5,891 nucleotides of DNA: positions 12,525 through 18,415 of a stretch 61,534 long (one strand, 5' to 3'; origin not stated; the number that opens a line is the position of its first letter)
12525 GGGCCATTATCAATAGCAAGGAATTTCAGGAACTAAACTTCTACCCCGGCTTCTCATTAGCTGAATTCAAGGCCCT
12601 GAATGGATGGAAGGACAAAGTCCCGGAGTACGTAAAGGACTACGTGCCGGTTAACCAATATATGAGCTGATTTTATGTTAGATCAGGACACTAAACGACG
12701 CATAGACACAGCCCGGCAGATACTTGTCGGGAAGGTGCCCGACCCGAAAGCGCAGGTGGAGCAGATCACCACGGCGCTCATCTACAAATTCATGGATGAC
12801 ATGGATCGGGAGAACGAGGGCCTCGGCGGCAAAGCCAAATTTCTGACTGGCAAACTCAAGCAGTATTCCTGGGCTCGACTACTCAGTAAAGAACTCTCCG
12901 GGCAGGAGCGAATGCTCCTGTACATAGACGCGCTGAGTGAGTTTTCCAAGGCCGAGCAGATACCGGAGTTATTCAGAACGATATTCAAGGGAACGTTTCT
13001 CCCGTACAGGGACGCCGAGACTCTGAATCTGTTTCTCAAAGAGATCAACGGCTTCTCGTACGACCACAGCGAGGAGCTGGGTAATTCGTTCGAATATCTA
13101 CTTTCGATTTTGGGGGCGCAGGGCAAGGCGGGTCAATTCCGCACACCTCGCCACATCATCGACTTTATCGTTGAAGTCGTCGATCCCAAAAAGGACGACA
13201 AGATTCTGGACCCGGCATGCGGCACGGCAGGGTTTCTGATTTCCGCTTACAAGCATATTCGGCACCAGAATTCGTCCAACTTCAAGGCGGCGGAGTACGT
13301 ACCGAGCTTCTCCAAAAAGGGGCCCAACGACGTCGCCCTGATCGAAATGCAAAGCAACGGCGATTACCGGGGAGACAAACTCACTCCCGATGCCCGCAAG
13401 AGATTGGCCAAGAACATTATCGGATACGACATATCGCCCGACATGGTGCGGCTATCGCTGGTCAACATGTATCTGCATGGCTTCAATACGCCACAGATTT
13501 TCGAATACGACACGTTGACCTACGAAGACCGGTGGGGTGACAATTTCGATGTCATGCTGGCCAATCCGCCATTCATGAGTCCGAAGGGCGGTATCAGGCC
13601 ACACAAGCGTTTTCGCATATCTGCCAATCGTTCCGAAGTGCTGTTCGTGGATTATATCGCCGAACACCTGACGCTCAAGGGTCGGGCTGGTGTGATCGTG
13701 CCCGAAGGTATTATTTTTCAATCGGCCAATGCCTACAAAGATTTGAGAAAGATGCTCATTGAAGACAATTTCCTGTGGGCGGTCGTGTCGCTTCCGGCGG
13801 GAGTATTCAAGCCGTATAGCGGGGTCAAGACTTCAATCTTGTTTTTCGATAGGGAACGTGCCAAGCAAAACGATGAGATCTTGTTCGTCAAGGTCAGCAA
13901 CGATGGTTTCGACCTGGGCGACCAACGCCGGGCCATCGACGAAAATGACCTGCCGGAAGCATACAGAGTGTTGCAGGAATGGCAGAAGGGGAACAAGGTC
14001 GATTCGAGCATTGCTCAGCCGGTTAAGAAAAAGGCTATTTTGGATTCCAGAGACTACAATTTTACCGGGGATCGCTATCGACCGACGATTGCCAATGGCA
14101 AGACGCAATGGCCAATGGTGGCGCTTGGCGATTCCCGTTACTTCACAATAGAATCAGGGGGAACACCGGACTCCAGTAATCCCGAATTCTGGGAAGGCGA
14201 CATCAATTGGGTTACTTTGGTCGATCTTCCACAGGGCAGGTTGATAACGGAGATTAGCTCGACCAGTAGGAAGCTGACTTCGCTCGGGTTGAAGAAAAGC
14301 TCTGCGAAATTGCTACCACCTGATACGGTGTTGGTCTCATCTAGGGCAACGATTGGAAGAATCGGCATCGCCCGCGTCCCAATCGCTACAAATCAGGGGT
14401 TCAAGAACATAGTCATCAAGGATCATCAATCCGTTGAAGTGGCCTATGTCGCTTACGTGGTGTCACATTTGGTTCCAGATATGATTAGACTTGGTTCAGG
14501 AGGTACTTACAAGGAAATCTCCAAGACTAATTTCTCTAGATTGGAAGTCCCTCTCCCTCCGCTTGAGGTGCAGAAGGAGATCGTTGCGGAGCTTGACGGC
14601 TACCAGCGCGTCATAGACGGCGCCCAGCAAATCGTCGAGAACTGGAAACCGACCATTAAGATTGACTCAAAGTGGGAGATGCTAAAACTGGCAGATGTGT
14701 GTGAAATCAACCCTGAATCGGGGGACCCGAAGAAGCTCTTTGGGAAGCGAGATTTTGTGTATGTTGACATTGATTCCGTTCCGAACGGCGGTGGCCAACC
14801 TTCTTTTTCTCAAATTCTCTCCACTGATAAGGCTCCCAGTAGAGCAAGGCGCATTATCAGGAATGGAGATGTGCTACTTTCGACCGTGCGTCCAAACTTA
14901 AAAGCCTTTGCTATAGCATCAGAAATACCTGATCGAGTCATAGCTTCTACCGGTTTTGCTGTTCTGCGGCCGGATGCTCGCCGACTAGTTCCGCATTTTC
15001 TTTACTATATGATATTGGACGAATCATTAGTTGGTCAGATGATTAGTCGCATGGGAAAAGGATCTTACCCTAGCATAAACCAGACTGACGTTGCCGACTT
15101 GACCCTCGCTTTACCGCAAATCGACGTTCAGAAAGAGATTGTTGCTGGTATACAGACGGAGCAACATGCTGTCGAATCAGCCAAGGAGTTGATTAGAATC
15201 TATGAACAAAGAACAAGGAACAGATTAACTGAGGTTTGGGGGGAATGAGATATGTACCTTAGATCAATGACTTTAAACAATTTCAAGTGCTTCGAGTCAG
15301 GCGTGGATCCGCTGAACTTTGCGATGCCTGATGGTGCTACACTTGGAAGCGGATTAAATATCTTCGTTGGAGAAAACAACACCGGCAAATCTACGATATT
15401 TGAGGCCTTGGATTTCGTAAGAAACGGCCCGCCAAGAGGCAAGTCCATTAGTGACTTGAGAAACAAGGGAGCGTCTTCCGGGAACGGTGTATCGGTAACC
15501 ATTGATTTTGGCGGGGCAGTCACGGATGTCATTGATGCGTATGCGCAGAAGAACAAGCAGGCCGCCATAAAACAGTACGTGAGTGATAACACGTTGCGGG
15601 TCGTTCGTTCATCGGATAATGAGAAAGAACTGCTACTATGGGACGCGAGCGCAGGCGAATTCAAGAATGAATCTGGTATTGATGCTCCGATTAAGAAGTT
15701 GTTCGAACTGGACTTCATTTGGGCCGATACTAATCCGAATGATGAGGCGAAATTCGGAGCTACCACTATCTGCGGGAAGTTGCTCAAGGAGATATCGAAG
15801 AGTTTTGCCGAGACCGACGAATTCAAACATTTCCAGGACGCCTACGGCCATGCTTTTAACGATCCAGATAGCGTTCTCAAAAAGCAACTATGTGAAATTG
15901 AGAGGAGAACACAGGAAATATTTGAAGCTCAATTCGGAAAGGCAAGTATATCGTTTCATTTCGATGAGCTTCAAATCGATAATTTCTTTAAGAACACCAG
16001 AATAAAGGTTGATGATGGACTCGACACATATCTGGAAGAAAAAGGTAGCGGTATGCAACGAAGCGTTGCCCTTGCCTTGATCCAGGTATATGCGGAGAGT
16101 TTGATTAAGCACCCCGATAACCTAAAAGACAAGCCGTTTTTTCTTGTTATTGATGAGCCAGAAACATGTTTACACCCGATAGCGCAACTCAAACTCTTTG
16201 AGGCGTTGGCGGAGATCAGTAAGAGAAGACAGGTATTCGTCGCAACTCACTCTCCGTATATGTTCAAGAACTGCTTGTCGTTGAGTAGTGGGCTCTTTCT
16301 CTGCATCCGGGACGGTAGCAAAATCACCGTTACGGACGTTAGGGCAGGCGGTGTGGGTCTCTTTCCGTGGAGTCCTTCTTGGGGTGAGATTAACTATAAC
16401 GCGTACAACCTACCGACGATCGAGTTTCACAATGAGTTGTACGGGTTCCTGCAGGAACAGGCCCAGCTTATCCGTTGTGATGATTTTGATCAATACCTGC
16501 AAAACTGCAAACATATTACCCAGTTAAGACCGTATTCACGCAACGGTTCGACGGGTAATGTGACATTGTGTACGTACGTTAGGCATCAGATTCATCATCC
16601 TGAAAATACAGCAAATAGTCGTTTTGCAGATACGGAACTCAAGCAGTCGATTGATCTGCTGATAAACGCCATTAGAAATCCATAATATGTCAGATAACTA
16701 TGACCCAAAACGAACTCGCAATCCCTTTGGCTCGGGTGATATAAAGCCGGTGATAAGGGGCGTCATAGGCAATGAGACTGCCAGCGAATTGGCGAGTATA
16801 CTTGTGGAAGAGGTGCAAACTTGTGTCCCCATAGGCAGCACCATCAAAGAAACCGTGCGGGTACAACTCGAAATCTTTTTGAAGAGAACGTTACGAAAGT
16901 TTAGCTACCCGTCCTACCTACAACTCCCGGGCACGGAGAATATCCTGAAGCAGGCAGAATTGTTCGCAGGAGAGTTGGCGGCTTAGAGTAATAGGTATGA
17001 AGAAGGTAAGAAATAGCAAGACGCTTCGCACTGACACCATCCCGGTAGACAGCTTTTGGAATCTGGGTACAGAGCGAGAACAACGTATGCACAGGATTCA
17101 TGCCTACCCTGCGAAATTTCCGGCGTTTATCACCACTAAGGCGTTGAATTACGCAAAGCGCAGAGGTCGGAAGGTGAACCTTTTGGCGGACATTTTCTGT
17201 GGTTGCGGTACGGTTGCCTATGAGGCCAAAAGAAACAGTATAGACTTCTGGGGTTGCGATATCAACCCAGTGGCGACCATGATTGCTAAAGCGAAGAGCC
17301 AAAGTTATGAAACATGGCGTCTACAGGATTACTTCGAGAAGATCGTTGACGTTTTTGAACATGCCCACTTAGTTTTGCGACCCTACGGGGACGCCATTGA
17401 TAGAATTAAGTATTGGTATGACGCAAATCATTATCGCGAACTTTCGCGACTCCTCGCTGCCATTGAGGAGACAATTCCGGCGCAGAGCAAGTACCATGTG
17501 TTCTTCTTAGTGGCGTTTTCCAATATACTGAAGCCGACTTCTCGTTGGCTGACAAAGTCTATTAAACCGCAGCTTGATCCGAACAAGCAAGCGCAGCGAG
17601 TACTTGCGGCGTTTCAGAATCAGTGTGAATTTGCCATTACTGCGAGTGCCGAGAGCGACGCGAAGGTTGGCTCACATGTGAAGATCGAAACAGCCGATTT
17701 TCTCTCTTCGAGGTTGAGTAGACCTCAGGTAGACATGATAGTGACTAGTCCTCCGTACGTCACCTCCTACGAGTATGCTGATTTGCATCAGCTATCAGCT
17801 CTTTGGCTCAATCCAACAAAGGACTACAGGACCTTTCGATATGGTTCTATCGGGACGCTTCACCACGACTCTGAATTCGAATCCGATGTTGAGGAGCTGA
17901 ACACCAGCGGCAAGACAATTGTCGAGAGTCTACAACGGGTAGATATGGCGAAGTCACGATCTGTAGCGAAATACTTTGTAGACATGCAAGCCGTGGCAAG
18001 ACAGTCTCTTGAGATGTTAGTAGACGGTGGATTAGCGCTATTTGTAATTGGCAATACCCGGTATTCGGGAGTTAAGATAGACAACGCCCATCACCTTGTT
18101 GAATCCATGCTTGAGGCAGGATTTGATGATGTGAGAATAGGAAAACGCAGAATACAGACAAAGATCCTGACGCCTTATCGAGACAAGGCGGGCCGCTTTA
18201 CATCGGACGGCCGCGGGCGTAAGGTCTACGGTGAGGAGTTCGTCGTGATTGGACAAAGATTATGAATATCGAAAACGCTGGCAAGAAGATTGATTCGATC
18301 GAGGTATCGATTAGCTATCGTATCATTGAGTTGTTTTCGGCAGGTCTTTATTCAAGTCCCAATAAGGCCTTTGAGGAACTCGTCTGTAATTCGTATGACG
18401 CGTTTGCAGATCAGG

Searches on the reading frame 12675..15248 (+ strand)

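Call 58: search_protein_families(library=padloc, proteins=[window:12675-15248:+], max_evalue=0.00001)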
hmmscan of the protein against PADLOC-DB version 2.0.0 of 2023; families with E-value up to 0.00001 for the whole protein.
window:12675-15248:+ (857 aa): 141 families (the best 25 are shown)
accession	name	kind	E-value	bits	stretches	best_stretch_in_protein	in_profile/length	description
PDLC03021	MTase_I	-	2.2e-95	318.3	1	2-476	3-459/491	Type I methyltransferase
PDLC03026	MTase_I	-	6.7e-57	191.7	1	28-400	28-362/487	Type I methyltransferase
PDLC03025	MTase_I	-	1.9e-48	163.6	2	237-405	211-381/569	Type I methyltransferase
PDLC03108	Specificity_I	-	2.3e-47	160.3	2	467-655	25-208/452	Type I specificity subunit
PDLC03194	Specificity_I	-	1.7e-45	153.7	2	662-845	4-183/391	Type I specificity subunit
PDLC03019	MTase_I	-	5.8e-42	142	3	493-634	745-884/932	Type I methyltransferase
PDLC03162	Specificity_I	-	4.5e-40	135.8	2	479-652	8-176/431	Type I specificity subunit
PDLC04137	mad5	-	5.1e-39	132.6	2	490-645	12-164/392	mads_5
PDLC03099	Specificity_I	-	6.2e-39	132.3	2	488-648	208-365/405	Type I specificity subunit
PDLC04134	mad2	-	7e-39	132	1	4-439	139-490/492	mads_2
PDLC03090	Specificity_I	-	4.9e-36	122.9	2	489-651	245-405/434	Type I specificity subunit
PDLC03119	Specificity_I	-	2.1e-35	120.3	2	479-646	3-165/393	Type I specificity subunit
PDLC03157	Specificity_I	-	2.8e-35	120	1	491-635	190-331/367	Type I specificity subunit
PDLC03079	Specificity_I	-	2.6e-34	117.2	2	489-661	38-201/470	Type I specificity subunit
PDLC03057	Specificity_I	-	8.1e-32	108.5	2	490-644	222-372/407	Type I specificity subunit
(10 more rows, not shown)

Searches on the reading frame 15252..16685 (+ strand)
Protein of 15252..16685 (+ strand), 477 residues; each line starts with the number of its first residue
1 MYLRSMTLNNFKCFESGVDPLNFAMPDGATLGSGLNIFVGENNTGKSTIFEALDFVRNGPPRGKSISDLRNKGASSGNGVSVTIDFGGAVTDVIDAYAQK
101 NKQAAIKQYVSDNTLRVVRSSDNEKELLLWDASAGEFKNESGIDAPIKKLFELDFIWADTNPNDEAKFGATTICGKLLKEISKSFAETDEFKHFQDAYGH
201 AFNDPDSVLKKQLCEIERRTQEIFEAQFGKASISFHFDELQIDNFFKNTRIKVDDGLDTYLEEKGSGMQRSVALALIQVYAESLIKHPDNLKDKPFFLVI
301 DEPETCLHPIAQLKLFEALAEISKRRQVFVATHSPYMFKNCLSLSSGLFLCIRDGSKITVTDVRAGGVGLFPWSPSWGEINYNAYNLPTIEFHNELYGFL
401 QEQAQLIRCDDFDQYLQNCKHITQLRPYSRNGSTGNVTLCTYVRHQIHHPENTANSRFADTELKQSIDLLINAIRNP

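Call 58: search_protein_families(library=padloc, proteins=[window:15252-16685:+], max_evalue=0.00001)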
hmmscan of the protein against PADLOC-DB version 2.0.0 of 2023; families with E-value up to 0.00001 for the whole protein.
window:15252-16685:+ (477 aa): 100 families (the best 25 are shown)
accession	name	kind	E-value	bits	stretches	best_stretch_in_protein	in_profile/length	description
PDLC02358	Old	-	1.1e-50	171.1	1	33-339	23-330/578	Old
PDLC02979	AriA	-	2e-32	111.4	1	1-337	1-372/373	-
PDLC02980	AriA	-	6.2e-19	67.1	1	35-337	1-302/304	-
PDLC00096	GajA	-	1.5e-18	64.9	1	1-337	1-336/630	AAA ATPase domain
PDLC04135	mad3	-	5.1e-18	63.8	1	3-341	2-331/374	mads_3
PDLC00080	GajA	-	2.1e-17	61.1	1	1-337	1-336/622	AAA ATPase domain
PDLC00099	GajA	-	3.4e-17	60.6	2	1-55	1-51/626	AAA ATPase domain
PDLC00091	GajA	-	4.9e-17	60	2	1-62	1-53/627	AAA ATPase domain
PDLC04178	HEC-01A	-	6.4e-17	59.7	1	292-339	285-332/399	-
PDLC00069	GajA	-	3.3e-16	56.9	2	1-68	1-59/687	AAA ATPase domain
PDLC02915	ATPase-Toprim_I-B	-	1e-15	55.6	1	294-344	255-305/623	-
PDLC03878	NsnB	-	3.8e-15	54.5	1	3-338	2-281/345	-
PDLC00067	GajA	-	1.4e-13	48.2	1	260-339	269-347/604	AAA ATPase domain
PDLC00065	GajA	-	2.1e-13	47.9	1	1-56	1-53/670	AAA ATPase domain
PDLC00102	GajA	-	2.5e-13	47.3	1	1-67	1-57/532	AAA ATPase domain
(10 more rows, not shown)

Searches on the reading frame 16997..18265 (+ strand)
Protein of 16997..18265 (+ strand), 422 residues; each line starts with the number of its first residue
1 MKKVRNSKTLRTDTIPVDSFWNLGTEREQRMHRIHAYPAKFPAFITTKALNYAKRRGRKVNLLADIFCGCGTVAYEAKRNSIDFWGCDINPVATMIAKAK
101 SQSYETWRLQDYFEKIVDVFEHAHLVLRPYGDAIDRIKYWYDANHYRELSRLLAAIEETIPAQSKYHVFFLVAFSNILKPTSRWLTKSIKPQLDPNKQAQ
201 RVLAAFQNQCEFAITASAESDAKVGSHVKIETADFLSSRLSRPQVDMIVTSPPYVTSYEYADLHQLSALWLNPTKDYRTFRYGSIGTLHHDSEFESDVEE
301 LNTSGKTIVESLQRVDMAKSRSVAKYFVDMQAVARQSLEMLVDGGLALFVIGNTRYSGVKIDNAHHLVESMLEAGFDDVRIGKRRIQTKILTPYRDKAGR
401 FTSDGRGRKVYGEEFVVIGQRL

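Call 59: search_protein_families(library=padloc, proteins=[window:16997-18265:+], max_evalue=0.00001)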
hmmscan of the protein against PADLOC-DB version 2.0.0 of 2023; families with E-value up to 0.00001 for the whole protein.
window:16997-18265:+ (422 aa): 22 families
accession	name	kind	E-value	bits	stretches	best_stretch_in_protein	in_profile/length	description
PDLC03322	MTase_II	-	8.4e-35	118.5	1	24-377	29-401/446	Type II methyltransferase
PDLC03239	MTase_II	-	3.6e-24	83.3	1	32-362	66-380/442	Type II methyltransferase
PDLC03362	MTase_II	-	2.5e-17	60.9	1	31-362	43-386/438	Type II methyltransferase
PDLC03364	MTase_II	-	4.8e-16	56.7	1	24-287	25-280/380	Type II methyltransferase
PDLC03224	MTase_II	-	1.5e-15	55.1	1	242-381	294-449/481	Type II methyltransferase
PDLC03369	MTase_II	-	5e-13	46.6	1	31-122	114-201/532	Type II methyltransferase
PDLC03360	MTase_II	-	4.5e-12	43.7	1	20-277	24-294/441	Type II methyltransferase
PDLC03353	MTase_II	-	9.6e-12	43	1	233-374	17-105/260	Type II methyltransferase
PDLC03377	MTase_II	-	4.2e-11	40.1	1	30-272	94-345/504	Type II methyltransferase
PDLC03306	MTase_II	-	1.6e-10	38.5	1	31-386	30-399/422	Type II methyltransferase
PDLC03380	MTase_II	-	3.7e-10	37.6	0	30-129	30-126/393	Type II methyltransferase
PDLC02189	DUF1156_MTase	-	2.8e-09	33.8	1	55-98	160-202/944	-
PDLC03389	MTase_II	-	1.6e-08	31.7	0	245-377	280-417/445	Type II methyltransferase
PDLC03350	MTase_II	-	5.1e-08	30.7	0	244-376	75-149/312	Type II methyltransferase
PDLC03314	MTase_II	-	5.5e-08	29.4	1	39-97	147-201/944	Type II methyltransferase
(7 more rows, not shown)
